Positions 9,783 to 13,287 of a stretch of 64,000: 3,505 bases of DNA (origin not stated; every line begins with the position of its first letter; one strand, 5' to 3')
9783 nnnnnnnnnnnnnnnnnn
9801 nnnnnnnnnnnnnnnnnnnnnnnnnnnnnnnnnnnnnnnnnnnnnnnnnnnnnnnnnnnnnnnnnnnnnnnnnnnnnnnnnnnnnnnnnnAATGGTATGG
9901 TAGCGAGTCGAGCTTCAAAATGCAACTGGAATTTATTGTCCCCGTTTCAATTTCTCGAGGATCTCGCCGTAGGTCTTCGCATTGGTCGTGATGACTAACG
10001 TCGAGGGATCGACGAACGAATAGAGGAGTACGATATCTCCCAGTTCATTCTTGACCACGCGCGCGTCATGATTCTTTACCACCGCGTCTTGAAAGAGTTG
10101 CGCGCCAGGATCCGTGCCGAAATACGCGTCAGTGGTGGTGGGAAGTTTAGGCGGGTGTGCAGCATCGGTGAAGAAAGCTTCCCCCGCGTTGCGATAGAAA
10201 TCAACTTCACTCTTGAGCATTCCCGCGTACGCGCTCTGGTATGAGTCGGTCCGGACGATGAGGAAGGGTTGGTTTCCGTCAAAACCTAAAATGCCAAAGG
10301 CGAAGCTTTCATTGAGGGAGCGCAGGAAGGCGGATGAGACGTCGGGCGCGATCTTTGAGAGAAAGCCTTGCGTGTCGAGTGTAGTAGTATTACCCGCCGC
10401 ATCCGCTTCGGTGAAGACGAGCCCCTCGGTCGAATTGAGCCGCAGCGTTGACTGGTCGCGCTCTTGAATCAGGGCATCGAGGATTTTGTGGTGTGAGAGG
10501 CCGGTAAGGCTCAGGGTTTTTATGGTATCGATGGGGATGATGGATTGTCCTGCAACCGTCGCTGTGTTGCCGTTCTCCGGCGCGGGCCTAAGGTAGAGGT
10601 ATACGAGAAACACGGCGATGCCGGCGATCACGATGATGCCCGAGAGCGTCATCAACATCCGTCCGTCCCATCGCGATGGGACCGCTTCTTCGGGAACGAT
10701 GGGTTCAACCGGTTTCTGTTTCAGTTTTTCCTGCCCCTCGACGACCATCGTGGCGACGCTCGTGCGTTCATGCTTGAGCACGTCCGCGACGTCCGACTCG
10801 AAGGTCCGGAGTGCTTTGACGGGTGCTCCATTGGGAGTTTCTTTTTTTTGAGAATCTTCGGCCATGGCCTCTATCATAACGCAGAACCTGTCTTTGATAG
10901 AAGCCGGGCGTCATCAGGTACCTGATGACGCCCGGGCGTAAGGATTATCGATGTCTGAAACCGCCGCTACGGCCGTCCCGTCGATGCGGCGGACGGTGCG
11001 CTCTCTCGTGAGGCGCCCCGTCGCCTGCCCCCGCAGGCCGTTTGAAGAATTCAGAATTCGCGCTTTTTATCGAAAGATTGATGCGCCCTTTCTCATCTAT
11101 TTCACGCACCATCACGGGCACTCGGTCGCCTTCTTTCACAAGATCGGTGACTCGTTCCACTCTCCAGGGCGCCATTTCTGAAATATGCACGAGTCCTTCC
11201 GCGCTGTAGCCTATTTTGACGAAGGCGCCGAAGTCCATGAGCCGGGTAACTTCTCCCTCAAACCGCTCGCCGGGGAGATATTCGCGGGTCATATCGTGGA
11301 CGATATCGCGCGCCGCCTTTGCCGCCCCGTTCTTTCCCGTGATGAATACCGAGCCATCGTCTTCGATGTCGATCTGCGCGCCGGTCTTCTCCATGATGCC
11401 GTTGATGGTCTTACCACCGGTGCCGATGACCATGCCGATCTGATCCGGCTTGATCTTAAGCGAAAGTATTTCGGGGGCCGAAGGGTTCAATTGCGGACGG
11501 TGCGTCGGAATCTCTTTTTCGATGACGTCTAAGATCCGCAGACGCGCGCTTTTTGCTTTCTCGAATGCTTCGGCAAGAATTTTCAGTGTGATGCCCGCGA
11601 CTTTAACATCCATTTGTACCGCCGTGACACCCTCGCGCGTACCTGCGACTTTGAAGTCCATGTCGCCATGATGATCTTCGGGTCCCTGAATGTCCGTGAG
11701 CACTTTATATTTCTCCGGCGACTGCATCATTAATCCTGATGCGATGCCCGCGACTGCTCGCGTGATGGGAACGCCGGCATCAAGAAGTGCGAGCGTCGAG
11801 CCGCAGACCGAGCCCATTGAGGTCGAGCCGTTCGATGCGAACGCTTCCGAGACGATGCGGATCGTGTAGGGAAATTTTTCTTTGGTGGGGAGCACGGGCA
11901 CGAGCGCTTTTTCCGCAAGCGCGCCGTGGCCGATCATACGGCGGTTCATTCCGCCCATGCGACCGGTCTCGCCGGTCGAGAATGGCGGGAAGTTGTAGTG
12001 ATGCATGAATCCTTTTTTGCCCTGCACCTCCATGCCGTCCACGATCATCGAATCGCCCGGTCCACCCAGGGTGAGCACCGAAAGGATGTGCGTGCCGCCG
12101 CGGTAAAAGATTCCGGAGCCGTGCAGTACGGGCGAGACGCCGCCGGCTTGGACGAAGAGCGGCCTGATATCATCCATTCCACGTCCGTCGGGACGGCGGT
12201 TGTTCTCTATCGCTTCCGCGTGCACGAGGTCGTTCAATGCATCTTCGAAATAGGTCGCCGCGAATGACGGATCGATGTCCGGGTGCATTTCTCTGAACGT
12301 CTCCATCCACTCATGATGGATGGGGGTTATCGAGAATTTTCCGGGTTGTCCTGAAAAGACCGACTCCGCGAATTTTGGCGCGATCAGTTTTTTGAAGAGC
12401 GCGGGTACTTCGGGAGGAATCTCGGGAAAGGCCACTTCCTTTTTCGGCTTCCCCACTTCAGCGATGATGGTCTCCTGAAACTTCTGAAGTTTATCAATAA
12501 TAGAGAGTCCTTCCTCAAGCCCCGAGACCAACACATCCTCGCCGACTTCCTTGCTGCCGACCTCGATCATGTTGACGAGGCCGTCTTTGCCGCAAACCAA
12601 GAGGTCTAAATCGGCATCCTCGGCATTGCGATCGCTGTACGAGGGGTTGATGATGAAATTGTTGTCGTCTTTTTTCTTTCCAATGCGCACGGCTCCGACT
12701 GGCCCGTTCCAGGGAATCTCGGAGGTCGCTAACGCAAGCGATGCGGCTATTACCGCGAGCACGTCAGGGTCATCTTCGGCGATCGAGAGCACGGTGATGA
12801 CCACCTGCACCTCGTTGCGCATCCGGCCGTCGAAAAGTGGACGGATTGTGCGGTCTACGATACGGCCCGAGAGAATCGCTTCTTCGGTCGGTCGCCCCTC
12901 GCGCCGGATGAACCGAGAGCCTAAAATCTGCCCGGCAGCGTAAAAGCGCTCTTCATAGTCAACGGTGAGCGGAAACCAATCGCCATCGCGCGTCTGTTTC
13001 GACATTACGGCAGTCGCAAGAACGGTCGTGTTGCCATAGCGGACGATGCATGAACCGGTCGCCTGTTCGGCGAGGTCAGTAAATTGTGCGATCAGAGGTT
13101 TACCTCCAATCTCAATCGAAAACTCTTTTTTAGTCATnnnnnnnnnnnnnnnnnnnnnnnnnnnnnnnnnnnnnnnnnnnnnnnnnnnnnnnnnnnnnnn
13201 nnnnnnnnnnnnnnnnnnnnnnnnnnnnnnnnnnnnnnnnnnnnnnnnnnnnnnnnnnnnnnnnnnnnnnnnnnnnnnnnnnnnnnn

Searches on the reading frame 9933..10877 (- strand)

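Call 3: search_protein_families(library=pfam, proteins=[window:9933-10877:-], max_evalue=0.1)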
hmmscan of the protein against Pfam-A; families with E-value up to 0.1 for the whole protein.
window:9933-10877:- (314 aa): 1 family
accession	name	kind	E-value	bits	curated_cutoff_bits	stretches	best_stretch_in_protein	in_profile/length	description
PF03990.20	DUF348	-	0.0031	17.7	24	0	21-37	10-26/41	G5-linked-Ubiquitin-like domain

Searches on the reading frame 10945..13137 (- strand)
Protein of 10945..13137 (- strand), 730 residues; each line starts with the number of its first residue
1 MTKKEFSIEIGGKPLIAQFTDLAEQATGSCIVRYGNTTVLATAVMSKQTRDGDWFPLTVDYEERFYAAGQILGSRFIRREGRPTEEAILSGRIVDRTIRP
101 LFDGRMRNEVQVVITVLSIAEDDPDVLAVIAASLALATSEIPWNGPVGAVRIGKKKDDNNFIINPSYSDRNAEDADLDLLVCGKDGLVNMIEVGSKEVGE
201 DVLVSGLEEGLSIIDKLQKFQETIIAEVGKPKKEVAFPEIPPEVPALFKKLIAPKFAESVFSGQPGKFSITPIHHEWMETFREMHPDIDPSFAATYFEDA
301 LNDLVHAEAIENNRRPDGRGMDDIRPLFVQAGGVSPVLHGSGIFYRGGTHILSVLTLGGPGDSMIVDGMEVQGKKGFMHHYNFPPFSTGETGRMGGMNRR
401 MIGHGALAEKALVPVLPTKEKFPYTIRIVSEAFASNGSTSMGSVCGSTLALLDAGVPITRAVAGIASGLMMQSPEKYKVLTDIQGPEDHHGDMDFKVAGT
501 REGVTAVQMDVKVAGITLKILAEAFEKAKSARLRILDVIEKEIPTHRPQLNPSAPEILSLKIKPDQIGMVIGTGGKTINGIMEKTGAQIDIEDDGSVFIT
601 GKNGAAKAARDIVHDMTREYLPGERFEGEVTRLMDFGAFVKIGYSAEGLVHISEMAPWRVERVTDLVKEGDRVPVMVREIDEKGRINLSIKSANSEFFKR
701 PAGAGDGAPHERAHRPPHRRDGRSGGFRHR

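Call 3: search_protein_families(library=pfam, proteins=[window:10945-13137:-], max_evalue=0.1)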
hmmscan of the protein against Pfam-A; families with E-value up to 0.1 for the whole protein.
window:10945-13137:- (730 aa): 9 families
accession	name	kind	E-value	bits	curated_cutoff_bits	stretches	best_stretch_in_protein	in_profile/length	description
PF01138.27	RNase_PH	-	2.1e-47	161.2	25.5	2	15-142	5-130/130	3' exoribonuclease family, domain 1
PF00575.29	S1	-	4.1e-18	66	22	1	622-691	4-74/74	S1 RNA binding domain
PF03725.20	RNase_PH_C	-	2.2e-13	50.4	20.8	2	145-211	1-65/67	3' exoribonuclease family, domain 2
PF00013.35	KH_1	-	1.9e-12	47.2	21.5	1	559-614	3-65/66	KH domain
PF22675.2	KH-I_KHDC4-BBP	-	6.9e-05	23.1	30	1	567-605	8-46/76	KHDC4/BBP-like, KH-domain type I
PF13083.13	KH_KhpA-B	-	0.0023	18.2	32.1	1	557-581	30-54/73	KhpA/KhpB, KH domain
PF07650.23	KH_2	-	0.0041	17.3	22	1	560-598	29-67/78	KH domain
PF24668.1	KH_Vigilin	-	0.013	15.5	27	1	576-613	2-44/50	Vigilin KH domain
PF23052.1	KH_N4BP1_2nd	-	0.057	13.9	27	0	571-621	18-68/120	N4BP1, second type I KH-domain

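Call 4: search_protein_families(library=ncbifam, proteins=[window:10945-13137:-], max_evalue=0.1)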
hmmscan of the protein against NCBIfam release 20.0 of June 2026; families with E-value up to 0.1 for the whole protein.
window:10945-13137:- (730 aa): 46 families (the best 25 are shown)
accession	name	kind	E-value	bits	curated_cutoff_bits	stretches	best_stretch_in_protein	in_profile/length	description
NF008805.1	PRK11824.1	equivalog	1.7e-240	800.1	471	1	6-692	2-682/683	polyribonucleotide nucleotidyltransferase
TIGR03591.1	polynuc_phos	equivalog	3.3e-235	782.7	525.05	1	10-692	2-688/689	polyribonucleotide nucleotidyltransferase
TIGR02696.1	pppGpp_PNP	exception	6.3e-178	593.5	1106.75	1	20-688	24-718/720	guanosine pentaphosphate synthetase I/polyribonucleotide nucleotidyltransferase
TIGR02065.1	ECX1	equivalog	8.4e-28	97.3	318.7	2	309-537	3-220/230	exosome complex exonuclease Rrp41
NF005208.0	PRK06676.1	equivalog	7.6e-20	71.2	368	1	617-698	188-269/391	30S ribosomal protein S1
NF010379.0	PRK13806.1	equivalog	2e-18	66.3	648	1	608-695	278-367/491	30S ribosomal protein S1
NF000907.0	PRK00087.1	equivalog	8.1e-18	63.9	624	1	617-696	558-638/671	bifunctional 4-hydroxy-3-methylbut-2-enyl diphosphate reductase/30S ribosomal protein S1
NF004952.0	PRK06299.1-2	equivalog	4.1e-17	61.7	524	1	615-695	296-378/580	30S ribosomal protein S1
NF006363.0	PRK08582.1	equivalog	3.1e-16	59.8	171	1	623-696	6-79/140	S1 domain-containing RNA-binding protein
NF004473.0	PRK05807.1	equivalog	8.2e-16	58.6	178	1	623-695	6-77/136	S1 domain-containing RNA-binding protein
NF040579.1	S1_dom_CvfD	subfamily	1.5e-15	57.4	117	1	623-696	4-78/113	CvfD/Ygs/GSP13 family RNA-binding post-transcriptional regulator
TIGR00717.1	rpsA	equivalog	2.7e-15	55.9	577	1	614-696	264-348/516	30S ribosomal protein S1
NF005911.0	PRK07899.1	equivalog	3.9e-15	55.5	691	1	613-697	284-369/486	30S ribosomal protein S1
NF004954.0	PRK06299.1-4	equivalog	1.4e-14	53.2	727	1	610-695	264-351/560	30S ribosomal protein S1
NF005973.0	PRK08059.1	equivalog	1.6e-14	54.1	148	1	617-695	2-81/123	S1 domain-containing post-transcriptional regulator GSP13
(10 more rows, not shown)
